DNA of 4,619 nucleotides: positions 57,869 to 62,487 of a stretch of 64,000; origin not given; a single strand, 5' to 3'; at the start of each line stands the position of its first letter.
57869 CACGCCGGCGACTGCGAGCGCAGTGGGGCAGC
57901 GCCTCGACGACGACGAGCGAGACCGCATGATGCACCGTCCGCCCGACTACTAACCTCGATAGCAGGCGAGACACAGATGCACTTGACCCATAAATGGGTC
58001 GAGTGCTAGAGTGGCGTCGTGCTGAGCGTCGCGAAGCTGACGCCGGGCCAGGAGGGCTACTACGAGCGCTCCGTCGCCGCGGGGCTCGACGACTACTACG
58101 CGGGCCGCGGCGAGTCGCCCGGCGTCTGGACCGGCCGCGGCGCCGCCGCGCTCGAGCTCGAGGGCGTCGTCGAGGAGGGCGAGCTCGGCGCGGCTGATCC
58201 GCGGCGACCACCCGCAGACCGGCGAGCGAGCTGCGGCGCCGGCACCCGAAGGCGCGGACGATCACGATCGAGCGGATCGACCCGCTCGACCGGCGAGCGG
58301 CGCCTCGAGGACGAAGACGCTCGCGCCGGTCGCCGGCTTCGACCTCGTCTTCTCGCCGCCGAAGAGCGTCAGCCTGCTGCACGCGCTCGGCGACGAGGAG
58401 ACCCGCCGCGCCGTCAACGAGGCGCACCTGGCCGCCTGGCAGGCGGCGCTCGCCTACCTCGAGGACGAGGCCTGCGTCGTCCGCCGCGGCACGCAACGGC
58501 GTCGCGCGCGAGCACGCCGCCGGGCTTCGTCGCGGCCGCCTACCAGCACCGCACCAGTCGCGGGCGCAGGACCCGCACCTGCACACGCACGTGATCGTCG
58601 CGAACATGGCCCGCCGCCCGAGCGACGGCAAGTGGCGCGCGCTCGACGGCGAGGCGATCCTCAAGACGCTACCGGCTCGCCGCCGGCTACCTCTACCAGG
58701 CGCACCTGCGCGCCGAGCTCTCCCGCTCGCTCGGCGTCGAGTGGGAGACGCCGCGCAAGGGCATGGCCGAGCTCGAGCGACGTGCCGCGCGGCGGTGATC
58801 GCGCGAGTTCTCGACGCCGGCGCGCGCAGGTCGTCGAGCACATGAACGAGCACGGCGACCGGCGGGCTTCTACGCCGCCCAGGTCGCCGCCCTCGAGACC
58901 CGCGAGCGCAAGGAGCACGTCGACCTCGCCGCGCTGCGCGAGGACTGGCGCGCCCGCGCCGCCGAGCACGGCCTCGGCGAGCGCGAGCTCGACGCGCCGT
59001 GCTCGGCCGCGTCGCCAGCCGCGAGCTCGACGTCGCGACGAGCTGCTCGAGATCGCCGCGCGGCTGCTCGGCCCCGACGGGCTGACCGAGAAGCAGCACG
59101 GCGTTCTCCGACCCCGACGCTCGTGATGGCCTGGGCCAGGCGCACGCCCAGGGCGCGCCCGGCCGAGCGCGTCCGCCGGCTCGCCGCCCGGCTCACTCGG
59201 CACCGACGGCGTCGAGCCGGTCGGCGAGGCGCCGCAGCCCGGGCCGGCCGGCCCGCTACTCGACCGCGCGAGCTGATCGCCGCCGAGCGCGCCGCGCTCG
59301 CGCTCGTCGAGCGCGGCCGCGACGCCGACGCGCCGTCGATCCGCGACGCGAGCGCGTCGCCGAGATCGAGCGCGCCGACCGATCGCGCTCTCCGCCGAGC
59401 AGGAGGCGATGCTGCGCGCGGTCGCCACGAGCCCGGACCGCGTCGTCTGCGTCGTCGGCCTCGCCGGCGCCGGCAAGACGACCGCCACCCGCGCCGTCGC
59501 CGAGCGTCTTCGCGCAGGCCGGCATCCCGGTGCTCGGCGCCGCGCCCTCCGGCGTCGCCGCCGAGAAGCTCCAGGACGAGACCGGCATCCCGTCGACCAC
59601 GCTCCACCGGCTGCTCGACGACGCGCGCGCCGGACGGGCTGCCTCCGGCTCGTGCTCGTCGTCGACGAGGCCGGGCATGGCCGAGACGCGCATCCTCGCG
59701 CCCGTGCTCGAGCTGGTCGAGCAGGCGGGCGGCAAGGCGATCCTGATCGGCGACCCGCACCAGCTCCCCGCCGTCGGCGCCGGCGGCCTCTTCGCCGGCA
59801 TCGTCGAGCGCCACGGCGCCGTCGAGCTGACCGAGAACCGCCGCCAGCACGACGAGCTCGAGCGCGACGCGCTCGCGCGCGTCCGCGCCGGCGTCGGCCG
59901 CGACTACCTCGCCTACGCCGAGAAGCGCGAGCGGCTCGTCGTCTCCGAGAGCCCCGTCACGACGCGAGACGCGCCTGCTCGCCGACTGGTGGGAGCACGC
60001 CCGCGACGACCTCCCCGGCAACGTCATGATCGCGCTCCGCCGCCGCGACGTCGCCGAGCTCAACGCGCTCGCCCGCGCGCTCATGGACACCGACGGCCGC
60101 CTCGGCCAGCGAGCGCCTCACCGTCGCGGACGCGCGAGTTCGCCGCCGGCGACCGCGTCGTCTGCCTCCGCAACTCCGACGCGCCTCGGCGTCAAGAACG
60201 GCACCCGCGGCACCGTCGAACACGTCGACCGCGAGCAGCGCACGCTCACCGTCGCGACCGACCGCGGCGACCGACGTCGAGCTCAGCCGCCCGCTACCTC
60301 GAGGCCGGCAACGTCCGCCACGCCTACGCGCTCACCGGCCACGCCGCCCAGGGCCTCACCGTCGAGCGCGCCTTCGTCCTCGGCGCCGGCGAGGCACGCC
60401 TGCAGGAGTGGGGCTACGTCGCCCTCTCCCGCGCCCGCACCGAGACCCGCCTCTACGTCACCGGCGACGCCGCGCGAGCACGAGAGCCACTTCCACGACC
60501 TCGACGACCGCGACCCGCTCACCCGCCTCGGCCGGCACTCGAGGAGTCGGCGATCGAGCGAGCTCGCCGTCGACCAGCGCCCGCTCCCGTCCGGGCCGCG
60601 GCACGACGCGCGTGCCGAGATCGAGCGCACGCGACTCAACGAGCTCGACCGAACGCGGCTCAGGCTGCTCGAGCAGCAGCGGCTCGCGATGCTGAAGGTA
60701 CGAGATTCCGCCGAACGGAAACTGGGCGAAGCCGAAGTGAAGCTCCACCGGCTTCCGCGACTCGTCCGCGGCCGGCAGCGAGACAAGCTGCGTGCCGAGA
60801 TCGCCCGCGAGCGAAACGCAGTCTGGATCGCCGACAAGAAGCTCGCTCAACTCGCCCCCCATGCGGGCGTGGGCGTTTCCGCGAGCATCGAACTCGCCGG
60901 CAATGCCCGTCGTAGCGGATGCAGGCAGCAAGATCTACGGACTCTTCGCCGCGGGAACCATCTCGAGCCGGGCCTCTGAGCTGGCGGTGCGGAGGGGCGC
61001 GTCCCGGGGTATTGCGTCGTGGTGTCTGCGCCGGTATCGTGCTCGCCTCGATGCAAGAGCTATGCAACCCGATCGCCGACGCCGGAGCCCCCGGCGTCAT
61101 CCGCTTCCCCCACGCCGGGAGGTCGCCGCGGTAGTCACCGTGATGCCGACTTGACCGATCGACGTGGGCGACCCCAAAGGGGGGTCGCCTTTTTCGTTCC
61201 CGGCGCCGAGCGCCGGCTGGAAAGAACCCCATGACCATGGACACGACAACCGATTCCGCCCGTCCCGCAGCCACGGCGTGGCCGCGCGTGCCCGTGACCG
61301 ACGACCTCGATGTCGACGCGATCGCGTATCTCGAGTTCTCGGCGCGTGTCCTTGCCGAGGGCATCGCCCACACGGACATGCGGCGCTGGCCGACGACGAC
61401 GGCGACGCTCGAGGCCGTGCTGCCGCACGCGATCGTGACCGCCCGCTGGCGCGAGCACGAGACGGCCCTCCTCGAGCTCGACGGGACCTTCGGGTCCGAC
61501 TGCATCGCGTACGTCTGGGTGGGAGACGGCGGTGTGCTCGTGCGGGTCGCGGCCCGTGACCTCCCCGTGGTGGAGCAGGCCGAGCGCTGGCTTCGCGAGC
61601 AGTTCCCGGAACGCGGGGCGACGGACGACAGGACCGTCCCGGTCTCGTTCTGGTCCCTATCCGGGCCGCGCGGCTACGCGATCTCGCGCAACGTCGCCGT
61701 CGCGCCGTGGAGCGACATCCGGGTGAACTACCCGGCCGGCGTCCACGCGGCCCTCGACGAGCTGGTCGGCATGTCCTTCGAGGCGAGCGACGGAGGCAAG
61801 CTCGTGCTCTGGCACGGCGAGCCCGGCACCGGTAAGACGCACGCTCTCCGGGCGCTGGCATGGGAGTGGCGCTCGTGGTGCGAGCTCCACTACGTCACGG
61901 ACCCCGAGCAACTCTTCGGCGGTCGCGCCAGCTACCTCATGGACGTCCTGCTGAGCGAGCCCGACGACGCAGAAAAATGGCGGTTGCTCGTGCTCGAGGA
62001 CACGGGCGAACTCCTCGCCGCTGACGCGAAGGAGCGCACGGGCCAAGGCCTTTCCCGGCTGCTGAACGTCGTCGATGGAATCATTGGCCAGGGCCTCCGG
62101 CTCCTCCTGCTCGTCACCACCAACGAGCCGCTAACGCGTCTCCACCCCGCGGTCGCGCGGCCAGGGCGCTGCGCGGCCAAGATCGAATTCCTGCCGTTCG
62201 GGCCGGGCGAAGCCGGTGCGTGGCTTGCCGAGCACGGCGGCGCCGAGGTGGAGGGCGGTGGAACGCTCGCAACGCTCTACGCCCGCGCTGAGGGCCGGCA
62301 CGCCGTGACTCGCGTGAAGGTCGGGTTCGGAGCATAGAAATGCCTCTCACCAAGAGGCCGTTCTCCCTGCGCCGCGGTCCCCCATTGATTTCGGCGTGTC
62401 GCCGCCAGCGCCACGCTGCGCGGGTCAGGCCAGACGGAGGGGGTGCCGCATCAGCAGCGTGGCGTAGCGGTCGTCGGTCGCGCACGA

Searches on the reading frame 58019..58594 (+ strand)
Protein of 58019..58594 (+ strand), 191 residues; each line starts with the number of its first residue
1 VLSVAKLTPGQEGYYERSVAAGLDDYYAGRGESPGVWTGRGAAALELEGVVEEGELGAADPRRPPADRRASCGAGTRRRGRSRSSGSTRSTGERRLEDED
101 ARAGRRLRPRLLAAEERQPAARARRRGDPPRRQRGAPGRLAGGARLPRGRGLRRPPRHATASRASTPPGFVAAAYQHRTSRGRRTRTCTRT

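Call 41: search_protein_families(library=pfam, proteins=[window:58019-58594:+], max_evalue=0.001)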
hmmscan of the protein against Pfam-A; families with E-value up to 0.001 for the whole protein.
window:58019-58594:+ (191 aa): 1 family
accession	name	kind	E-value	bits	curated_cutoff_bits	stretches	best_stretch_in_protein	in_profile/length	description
PF08751.17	TrwC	-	1e-08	35.6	25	1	12-63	5-55/286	TrwC relaxase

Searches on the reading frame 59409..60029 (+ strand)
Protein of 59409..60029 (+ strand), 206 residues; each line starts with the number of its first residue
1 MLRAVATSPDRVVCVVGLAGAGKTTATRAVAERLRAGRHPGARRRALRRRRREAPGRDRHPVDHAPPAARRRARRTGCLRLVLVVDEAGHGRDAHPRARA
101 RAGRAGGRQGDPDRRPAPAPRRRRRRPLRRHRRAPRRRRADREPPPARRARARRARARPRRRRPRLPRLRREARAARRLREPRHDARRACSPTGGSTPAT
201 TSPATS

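Call 41: search_protein_families(library=pfam, proteins=[window:59409-60029:+], max_evalue=0.001)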
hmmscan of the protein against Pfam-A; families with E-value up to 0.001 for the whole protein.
window:59409-60029:+ (206 aa): 2 families
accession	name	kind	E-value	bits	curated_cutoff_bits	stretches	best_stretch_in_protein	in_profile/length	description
PF13604.12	AAA_30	-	8e-07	29.4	27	1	2-36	10-44/191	AAA domain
PF13401.12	AAA_22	-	0.00012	22.8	27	0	9-88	4-93/130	AAA domain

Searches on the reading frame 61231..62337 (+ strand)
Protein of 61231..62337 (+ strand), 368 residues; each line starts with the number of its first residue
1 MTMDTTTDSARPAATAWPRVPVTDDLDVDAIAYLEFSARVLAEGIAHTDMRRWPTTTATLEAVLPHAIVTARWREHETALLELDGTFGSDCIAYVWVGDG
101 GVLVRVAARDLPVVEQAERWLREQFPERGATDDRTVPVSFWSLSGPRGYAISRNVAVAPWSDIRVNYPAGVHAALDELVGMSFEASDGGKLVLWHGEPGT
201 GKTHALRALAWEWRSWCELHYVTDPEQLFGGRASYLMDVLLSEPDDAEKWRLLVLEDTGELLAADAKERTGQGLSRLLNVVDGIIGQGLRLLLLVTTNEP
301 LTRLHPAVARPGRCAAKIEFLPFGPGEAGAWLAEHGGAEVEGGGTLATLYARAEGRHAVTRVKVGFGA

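Call 3: search_protein_families(library=pfam, proteins=[window:61231-62337:+], max_evalue=1)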
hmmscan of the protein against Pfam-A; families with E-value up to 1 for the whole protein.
window:61231-62337:+ (368 aa): 10 families
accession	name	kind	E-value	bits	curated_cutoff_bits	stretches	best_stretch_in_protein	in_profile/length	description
PF00004.35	AAA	-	1.6e-08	35.5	21.2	1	192-320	1-129/131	ATPase family associated with various cellular activities (AAA)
PF19347.4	DUF5925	-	1.3e-06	28.5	27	1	124-179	121-177/178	Domain of unknown function (DUF5925)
PF13191.12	AAA_16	-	0.00038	21.4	32.6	1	186-285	20-124/167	AAA ATPase domain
PF05729.18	NACHT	-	0.0042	17.4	26.7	1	191-217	2-28/167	NACHT domain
PF13604.12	AAA_30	-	0.0048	17.1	27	1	186-214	15-43/191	AAA domain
PF25199.1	nSTAND_NTPase5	-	0.005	17.1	34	1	174-214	28-66/145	Novel STAND NTPase 5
PF20720.3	nSTAND3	-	0.014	15.5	27.2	1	190-228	18-57/155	Novel STAND NTPase 3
PF13401.12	AAA_22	-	0.026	15.3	27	1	189-232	5-33/130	AAA domain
PF25298.1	Baculo_FP_2nd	-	0.11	12.7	24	1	94-105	22-33/53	Baculovirus FP protein domain 2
PF13086.12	AAA_11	-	0.3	11.3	27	1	189-210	17-38/257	AAA domain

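Call 4: search_protein_families(library=padloc, proteins=[window:61231-62337:+], max_evalue=1)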
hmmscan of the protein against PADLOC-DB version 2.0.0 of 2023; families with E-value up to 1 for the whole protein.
window:61231-62337:+ (368 aa): 1 family
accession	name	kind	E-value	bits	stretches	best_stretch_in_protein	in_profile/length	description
PDLC00914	TRIP13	-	0.02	12.4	0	273-320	171-215/302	TRIP13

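Call 5: search_protein_families(library=ncbifam, proteins=[window:61231-62337:+], max_evalue=1)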
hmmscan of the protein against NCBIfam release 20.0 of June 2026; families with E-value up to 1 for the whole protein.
window:61231-62337:+ (368 aa): 6 families
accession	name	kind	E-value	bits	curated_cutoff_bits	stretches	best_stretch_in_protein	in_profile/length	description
TIGR01243.1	CDC48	subfamily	0.0002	19.8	802.65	1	190-319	213-342/733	CDC48 family AAA ATPase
TIGR01241.2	FtsH_fam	equivalog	0.015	14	600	0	192-212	198-218/598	ATP-dependent zinc metalloprotease FtsH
TIGR03420.1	DnaA_homol_Hda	equivalog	0.024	14.2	194.8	1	171-222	22-72/226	DnaA regulatory inactivator Hda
NF038214.1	IS21_help_AAA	equivalog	0.038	13.7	200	1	189-259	90-161/232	IS21-like element helper ATPase IstB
NF003069.1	PRK03992.1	subfamily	0.092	11.9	500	0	190-212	166-188/379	proteasome-activating nucleotidase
TIGR01242.2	TIGR01242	subfamily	0.13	11.2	500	0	190-212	149-171/362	proteasome-activating nucleotidase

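Call 46: find_encoding_contigs(protein=window:61231-62337:+, flank=10000, max_places=6)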
Protein window:61231-62337:+ (368 aa): 2 contigs read that carry it; 2 places shown.
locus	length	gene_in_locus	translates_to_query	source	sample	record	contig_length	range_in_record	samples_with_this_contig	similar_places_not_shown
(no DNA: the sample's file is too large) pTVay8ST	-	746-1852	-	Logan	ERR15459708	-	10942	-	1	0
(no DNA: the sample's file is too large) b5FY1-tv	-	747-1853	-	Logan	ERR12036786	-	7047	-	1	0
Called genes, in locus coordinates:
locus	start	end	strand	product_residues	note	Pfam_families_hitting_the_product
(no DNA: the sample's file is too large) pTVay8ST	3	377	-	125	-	?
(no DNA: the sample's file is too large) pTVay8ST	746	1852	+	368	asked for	PF19347:DUF5925 (weak), PF00004:AAA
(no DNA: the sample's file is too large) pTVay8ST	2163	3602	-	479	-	-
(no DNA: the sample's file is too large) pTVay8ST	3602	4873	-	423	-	PF14280:DUF4365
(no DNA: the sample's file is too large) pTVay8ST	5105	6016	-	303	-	-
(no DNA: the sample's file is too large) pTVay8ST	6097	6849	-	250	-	-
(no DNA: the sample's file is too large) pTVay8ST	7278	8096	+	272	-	PF13338:AbiEi_4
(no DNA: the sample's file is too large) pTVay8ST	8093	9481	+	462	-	PF08843:AbiEii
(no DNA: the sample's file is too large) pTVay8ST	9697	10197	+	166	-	-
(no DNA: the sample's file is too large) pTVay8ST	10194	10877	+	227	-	-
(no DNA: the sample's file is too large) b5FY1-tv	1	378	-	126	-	?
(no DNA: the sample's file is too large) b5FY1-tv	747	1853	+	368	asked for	PF19347:DUF5925 (weak), PF00004:AAA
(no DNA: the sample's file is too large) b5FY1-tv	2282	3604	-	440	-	-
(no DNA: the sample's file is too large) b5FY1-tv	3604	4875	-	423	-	PF14280:DUF4365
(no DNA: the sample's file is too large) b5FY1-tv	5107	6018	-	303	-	-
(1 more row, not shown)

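Call 58: list_cluster_members(proteins=[P0247, window:61231-62337:+])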
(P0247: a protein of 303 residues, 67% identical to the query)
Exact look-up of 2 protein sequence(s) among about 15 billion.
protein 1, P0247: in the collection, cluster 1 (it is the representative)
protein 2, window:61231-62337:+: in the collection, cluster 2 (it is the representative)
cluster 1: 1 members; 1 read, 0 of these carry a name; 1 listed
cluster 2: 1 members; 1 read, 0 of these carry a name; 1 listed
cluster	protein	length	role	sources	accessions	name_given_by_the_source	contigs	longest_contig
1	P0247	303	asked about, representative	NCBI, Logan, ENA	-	-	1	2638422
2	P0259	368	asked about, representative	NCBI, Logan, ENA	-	-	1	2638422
